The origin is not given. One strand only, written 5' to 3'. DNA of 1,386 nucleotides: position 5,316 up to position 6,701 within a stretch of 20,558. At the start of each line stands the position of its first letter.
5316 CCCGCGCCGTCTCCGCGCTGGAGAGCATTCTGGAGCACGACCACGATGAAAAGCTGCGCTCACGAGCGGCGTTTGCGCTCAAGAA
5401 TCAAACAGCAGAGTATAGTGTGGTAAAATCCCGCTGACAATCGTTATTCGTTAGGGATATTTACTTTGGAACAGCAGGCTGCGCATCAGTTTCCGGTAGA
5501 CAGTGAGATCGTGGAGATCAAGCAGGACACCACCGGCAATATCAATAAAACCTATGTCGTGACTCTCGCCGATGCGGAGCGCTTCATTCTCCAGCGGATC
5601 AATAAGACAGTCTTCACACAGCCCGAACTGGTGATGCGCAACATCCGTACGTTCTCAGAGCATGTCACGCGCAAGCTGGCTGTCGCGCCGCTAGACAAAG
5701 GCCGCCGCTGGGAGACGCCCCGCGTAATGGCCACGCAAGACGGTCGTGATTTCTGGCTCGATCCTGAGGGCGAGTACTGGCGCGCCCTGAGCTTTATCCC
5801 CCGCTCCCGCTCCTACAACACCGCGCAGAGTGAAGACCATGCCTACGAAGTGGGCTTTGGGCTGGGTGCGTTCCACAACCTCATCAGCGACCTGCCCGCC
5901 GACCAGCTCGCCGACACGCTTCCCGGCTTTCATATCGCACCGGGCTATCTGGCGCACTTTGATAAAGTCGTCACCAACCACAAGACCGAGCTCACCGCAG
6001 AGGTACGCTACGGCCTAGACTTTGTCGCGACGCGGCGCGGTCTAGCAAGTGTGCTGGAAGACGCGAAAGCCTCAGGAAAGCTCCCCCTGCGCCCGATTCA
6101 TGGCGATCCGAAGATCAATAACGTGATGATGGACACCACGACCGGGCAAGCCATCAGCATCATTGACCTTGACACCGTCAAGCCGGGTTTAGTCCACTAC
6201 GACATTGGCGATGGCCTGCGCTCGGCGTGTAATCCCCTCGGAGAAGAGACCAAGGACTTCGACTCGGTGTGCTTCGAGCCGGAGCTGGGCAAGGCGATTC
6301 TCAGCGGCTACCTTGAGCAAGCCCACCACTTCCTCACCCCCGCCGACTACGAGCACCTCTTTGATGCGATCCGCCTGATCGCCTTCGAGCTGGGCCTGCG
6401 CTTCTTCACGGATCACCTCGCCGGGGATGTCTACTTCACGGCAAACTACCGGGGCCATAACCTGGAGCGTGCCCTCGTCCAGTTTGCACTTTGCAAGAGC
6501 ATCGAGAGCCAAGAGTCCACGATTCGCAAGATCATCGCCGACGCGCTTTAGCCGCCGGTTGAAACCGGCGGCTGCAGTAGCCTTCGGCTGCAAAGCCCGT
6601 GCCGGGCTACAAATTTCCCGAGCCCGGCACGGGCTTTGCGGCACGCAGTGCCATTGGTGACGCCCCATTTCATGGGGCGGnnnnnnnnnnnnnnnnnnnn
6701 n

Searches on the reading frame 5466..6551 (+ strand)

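Call 58: search_protein_families(library=pfam, proteins=[window:5466-6551:+], max_evalue=0.0001)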
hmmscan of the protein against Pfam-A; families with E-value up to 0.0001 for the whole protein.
window:5466-6551:+ (361 aa): 1 family
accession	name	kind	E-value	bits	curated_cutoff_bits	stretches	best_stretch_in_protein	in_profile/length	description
PF01636.29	APH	-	2.3e-18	67.3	23.2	1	18-261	2-220/239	Phosphotransferase enzyme family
